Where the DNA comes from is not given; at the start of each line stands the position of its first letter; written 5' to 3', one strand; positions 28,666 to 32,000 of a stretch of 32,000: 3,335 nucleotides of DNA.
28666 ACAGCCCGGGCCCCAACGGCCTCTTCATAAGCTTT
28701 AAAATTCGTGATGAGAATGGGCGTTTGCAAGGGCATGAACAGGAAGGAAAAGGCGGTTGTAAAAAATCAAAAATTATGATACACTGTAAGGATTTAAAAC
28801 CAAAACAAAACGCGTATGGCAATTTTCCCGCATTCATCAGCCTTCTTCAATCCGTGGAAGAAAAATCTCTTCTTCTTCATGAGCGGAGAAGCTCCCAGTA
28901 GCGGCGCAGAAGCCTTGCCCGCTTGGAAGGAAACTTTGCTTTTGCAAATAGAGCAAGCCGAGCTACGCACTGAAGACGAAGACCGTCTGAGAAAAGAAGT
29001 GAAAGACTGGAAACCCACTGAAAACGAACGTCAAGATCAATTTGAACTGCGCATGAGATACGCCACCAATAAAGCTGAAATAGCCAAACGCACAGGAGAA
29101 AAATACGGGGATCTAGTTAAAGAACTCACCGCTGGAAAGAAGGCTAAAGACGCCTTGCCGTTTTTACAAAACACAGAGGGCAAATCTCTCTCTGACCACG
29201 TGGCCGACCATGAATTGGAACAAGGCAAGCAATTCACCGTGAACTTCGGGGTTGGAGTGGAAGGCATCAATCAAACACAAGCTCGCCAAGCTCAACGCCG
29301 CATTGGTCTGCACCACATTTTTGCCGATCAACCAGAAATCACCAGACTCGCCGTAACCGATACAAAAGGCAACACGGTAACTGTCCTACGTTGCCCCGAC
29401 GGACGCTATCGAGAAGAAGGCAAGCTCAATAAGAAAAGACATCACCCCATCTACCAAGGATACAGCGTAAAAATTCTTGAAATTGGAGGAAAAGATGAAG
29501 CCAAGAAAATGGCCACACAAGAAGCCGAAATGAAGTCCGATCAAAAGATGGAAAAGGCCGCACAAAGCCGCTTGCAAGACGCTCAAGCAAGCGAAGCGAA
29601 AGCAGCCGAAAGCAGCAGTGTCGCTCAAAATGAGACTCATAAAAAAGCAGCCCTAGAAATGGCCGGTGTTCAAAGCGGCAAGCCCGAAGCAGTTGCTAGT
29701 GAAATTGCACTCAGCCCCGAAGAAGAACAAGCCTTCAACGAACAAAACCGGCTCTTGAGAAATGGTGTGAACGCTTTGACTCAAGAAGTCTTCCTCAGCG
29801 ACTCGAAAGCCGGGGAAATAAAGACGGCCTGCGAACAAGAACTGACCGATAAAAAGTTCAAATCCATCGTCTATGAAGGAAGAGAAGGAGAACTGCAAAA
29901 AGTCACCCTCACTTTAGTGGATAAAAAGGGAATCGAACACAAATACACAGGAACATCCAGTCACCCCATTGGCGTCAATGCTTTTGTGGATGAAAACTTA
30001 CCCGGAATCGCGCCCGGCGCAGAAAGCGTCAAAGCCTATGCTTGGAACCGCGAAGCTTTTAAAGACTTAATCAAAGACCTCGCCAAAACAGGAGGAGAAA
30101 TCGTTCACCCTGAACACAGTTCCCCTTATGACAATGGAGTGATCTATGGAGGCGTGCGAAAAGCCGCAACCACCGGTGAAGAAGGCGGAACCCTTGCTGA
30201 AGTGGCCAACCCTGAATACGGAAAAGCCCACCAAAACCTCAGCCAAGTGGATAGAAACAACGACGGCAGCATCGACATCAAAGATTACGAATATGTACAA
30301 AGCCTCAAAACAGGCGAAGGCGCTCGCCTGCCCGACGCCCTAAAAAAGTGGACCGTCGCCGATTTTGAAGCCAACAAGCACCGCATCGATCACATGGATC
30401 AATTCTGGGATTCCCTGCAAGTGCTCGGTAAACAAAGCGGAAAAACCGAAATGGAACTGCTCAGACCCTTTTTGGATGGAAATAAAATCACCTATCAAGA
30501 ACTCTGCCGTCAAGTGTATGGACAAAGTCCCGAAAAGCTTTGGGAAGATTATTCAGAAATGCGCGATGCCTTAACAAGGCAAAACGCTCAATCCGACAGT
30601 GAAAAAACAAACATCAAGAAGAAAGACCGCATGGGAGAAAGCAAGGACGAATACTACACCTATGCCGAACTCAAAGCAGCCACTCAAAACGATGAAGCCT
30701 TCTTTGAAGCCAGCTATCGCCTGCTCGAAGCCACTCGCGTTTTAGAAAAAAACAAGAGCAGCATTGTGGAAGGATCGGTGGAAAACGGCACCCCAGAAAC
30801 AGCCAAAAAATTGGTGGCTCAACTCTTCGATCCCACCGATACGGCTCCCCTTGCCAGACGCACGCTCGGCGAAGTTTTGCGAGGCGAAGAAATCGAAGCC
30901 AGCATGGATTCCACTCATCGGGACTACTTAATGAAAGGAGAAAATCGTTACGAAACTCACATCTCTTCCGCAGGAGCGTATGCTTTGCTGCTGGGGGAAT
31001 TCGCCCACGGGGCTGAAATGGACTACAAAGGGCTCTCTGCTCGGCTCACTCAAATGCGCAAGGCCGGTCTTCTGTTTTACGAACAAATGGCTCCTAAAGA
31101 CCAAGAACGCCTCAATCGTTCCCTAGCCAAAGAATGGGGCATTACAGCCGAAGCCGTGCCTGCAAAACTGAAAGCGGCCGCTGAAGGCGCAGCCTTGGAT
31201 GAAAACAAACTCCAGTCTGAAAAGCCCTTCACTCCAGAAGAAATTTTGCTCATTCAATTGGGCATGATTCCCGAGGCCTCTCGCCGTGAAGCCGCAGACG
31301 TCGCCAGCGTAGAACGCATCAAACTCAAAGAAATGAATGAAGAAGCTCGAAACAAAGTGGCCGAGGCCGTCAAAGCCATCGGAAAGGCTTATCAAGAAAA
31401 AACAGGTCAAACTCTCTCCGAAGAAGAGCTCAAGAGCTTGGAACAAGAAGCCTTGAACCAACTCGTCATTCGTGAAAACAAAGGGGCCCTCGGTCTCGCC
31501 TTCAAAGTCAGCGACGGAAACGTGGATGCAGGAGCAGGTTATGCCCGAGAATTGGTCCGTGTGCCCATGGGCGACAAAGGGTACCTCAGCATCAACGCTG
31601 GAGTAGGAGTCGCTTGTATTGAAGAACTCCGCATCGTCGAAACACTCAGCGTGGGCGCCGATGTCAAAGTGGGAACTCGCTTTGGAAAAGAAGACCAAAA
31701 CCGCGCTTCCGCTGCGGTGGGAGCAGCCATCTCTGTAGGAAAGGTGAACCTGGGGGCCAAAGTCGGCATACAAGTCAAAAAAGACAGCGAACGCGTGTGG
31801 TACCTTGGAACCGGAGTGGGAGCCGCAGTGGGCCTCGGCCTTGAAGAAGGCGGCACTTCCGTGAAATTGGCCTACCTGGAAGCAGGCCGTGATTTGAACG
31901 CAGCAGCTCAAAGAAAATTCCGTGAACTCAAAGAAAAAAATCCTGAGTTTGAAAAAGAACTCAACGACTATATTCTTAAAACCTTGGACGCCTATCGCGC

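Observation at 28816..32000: Hidden giant gene: an uninterrupted ORF of at least 1,061 codons runs off the window end and is missing from the ORF track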

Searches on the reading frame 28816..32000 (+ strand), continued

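Call 61: search_solved_structures(query=A6, max_evalue=10, show_alignments=3)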
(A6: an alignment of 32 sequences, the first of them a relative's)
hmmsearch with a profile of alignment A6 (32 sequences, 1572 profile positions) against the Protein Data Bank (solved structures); distinct sequences matched with E-value up to 10: 9.
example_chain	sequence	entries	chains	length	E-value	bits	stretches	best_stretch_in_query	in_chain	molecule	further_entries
6dm9_B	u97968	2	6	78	0.29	11.7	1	37-92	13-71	DHD15_extended_B | DHD15_closed_B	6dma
6df3_C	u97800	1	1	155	0.44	11.1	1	385-474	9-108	Interleukin-24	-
2ztb_A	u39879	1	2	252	0.53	10.9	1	717-808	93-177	Crystal protein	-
9y6s_9M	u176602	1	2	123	1.1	9.8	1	1265-1337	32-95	Dynein light chain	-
2mze_A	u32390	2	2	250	2.1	8.9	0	731-796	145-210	Matrilysin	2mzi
2mzh_A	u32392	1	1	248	2.7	8.5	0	731-796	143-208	Matrilysin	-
5ue2_A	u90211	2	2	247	2.8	8.5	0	731-796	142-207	Matrilysin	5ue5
7bqr_A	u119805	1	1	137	6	7.4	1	40-130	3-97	Mussoc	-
7aoi_BB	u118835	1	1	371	9.4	6.7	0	252-308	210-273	mL68,mL68,mL68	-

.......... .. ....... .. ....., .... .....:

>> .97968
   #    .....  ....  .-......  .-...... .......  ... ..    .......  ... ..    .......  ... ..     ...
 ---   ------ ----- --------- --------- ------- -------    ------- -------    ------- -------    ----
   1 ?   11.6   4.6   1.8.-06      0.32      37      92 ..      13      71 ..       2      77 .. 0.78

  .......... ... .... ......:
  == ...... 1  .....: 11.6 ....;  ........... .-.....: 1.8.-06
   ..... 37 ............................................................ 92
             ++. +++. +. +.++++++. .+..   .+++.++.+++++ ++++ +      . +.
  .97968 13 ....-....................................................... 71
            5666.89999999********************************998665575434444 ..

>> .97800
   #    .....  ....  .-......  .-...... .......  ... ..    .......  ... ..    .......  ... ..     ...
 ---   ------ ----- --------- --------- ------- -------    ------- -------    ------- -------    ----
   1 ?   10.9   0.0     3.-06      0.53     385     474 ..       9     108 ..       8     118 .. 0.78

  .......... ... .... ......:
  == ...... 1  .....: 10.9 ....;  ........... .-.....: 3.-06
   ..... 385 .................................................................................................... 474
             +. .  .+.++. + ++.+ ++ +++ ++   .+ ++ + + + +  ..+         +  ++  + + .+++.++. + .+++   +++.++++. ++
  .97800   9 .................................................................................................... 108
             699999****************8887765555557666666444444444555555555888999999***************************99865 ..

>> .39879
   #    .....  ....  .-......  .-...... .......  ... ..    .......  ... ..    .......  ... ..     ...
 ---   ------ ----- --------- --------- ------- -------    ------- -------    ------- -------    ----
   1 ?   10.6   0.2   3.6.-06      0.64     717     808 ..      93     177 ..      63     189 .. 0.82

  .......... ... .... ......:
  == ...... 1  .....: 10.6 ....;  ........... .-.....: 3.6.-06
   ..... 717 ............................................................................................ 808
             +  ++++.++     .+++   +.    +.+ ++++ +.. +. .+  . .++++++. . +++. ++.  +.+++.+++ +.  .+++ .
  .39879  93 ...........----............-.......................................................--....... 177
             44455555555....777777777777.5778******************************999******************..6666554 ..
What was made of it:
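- A weak, non-significant profile hit to an aerolysin-type crystal protein falls in the beta module (2ztb, E 0.53, call 61).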

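Call 66: search_protein_families(library=pfam, alignment_id=A7, max_evalue=1)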
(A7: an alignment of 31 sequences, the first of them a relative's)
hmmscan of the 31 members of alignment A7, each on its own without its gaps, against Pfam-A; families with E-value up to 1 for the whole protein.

A. member 1, P0001 (1751 aa): 2 families
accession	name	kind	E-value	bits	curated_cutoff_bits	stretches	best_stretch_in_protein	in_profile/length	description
PF24017.2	Beta-prop_SCAP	-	0.32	10.2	100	1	151-287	78-213/497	SCAP Beta-propeller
PF24069.1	DUF7364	-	0.35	12.1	27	0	292-323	29-60/74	Family of unknown function (DUF7364)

B. families by the number of members that match (of 31 scanned): 33 families (the first 25 are shown)
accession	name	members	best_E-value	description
PF01476.26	LysM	1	3e-09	LysM domain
PF05954.17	Phage_GPD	1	0.0035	Phage tail baseplate hub (GPD)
PF08696.17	Dna2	1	0.0089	DNA replication factor Dna2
PF13505.12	OMP_b-brl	1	0.026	Outer membrane protein beta-barrel domain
PF11974.14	bMG3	1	0.03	Bacterial alpha-2-macroglobulin MG3 domain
PF25803.1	Spectrin_SYNE1_2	1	0.036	Nesprin-1, spectrin repeats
PF01264.26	Chorismate_synt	1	0.039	Chorismate synthase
PF14747.11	DUF4473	1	0.051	Domain of unknown function (DUF4473)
PF07752.16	S-layer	1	0.074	S-layer protein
PF14389.11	Lzipper-MIP1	1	0.082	Leucine-zipper of ternary complex factor MIP1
PF24531.2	ANC1_spectrin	1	0.085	Nuclear anchorage protein 1, spectrin repeat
PF08383.16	Maf_N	1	0.1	Maf N-terminal region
PF11149.13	DUF2924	1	0.11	Protein of unknown function (DUF2924)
PF10256.14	Erf4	1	0.11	Golgin subfamily A member 7/ERF4 family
PF14493.12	HTH_40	1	0.11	Helix-turn-helix domain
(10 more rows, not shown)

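Call 69: search_protein_families(library=pfam, proteins=[P0037, L007:16310-20440:+, L007:9396-9968:+, L007:6783-7844:+], max_evalue=0.1)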
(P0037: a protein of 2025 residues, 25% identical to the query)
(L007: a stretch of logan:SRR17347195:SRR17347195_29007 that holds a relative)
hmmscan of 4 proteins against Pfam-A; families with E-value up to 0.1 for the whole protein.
P0037 (2025 aa): 0 families

L007:16310-20440:+ (1376 aa): 0 families

L007:9396-9968:+ (190 aa): 0 families

L007:6783-7844:+ (353 aa): 1 family
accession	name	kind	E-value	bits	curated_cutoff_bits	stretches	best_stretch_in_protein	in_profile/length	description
PF19375.4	DurN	-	0.081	13.5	23.9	0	69-105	32-69/103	DurN substrate-assisted peptide maturase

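Call 86: search_solved_structures(query=L001:15304-19584:+, max_evalue=1)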
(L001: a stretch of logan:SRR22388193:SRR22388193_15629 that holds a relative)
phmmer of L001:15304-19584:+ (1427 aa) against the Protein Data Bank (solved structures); distinct sequences matched with E-value up to 1: 3.
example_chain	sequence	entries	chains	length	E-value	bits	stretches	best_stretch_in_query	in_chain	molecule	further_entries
6eld_A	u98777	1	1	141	0.59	10.7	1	716-753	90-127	Nucleolysin TIA-1 isoform p40,U1 small nuclear ribonucleoprotein C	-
5vo5_A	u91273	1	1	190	0.6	10.7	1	715-767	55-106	Coiled-coil and C2 domain-containing protein 1-like,GH13992p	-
9kvc_A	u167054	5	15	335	0.68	10.5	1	864-964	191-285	Tryptophan--tRNA ligase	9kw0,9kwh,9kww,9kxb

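Call 87: search_protein_families(library=ncbifam, proteins=[L001:15304-19584:+, P0037], max_evalue=0.1)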
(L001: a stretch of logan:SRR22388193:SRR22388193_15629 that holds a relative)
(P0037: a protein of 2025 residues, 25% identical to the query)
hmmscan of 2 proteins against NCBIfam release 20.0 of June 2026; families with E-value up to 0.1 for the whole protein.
L001:15304-19584:+ (1427 aa): 0 families

P0037 (2025 aa): 0 families

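Call 97: search_protein_families(library=padloc, proteins=[P0001, L001:15304-19584:+], max_evalue=0.01)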
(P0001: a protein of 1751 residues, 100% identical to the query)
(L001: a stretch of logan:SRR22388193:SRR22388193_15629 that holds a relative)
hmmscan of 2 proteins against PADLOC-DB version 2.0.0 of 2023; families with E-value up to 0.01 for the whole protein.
P0001 (1751 aa): 0 families

L001:15304-19584:+ (1427 aa): 0 families

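Call 98: search_protein_families(library=phrogs, proteins=[P0001, L001:15304-19584:+], max_evalue=0.01)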
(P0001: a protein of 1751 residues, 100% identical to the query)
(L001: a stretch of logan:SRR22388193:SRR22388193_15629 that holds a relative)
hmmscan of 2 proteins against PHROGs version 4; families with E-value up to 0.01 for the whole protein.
P0001 (1751 aa): 0 families

L001:15304-19584:+ (1427 aa): 0 families

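Call 102: fold_search(model_id=the predicted structure, library=viral)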
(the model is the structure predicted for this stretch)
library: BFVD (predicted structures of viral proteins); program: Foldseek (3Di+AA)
matches with E <= 10: 472; with E <= 0.001: 1
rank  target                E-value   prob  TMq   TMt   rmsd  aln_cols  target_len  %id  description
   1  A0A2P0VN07            1.4e-04  0.41  0.08  0.07  40.8      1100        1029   10  Uncharacterized protein [Tetraselmis virus 1]
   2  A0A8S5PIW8            3.2e-02  0.08  0.06  0.06  36.9       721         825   10  Minor tail protein [Siphoviridae sp. ctL0q1]
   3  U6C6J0                5.1e-02  0.18  0.06  0.13  25.4       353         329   14  Putative phage recombination protein [Ralstonia phage RSK1]
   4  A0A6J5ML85            6.8e-02  0.15  0.07  0.08  32.5       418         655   12  Uncharacterized protein [uncultured Caudovirales phage]
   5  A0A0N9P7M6            7.5e-02  0.06  0.05  0.05  30.0       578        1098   12  (no name in the UniProt tables at hand)
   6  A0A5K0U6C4            9.7e-02  0.12  0.05  0.08  29.5       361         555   10  Uncharacterized protein [Yasminevirus sp. GU-2018]
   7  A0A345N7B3            1.0e-01  0.92  0.06  0.34  17.0        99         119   12  (no name in the UniProt tables at hand)
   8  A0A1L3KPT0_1          1.2e-01  0.07  0.06  0.06  32.9       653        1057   11  RNA-dependent RNA polymerase [Hubei bunya-like virus 4]
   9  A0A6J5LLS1            1.2e-01  0.69  0.07  0.22  17.1       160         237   11  Uncharacterized protein [uncultured Caudovirales phage]
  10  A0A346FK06            1.2e-01  0.21  0.06  0.14  20.5       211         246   11  Terminase small subunit [Bacillus phage Wes44]
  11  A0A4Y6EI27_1          1.3e-01  0.12  0.08  0.06  30.0       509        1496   12  Uncharacterized protein [Microbacterium phage TinyTimothy]
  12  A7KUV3                1.4e-01  0.33  0.06  0.19  20.5       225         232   12  (no name in the UniProt tables at hand)
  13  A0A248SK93            1.8e-01  0.06  0.06  0.08  31.2       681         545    9  (no name in the UniProt tables at hand)
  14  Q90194                1.8e-01  0.18  0.07  0.07  25.3       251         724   10  L5 protein [Agaricus bisporus virus 1]
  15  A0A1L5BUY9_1          1.8e-01  0.09  0.07  0.05  33.2       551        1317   13  Polyprotein [Fusarium langsethiae hypovirus 1]
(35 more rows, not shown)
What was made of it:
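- Tried and rejected: Against BFVD, one hit had E = 1.4e-4, but at rmsd 40 Å and TM 0.08 it is meaningless (call 102).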

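Call 104: find_related_loci(query=A2, collection=metagenome_contigs, flank=6000)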
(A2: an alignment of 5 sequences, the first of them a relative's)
Query A2 (1751 aa) in metagenome_contigs; peptide patterns used: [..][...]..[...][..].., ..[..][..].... (x = any residue, [..] = any of these).
260 stretches matched a pattern, but none encodes a relative of the query by tblastn (E <= 1e-3).

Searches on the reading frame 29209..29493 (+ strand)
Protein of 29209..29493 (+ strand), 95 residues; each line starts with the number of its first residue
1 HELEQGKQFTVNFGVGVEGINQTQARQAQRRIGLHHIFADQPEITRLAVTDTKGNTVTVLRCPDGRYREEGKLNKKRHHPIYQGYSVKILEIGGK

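Call 73: search_solved_structures(query=A8, max_evalue=10, show_alignments=3)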
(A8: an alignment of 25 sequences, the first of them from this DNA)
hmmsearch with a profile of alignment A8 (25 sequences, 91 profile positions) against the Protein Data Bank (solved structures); distinct sequences matched with E-value up to 10: 4.
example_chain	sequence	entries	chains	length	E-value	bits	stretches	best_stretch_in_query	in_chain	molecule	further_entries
6ue4_A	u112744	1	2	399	0.2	15.4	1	38-69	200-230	ShyA endopeptidase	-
6u2a_A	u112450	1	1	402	0.2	15.3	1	38-69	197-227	ShyA endopeptidase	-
1ah9_A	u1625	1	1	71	0.87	13.3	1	60-86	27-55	INITIATION FACTOR 1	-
9fco_I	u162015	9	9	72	0.88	13.3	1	60-86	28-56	Translation initiation factor IF-1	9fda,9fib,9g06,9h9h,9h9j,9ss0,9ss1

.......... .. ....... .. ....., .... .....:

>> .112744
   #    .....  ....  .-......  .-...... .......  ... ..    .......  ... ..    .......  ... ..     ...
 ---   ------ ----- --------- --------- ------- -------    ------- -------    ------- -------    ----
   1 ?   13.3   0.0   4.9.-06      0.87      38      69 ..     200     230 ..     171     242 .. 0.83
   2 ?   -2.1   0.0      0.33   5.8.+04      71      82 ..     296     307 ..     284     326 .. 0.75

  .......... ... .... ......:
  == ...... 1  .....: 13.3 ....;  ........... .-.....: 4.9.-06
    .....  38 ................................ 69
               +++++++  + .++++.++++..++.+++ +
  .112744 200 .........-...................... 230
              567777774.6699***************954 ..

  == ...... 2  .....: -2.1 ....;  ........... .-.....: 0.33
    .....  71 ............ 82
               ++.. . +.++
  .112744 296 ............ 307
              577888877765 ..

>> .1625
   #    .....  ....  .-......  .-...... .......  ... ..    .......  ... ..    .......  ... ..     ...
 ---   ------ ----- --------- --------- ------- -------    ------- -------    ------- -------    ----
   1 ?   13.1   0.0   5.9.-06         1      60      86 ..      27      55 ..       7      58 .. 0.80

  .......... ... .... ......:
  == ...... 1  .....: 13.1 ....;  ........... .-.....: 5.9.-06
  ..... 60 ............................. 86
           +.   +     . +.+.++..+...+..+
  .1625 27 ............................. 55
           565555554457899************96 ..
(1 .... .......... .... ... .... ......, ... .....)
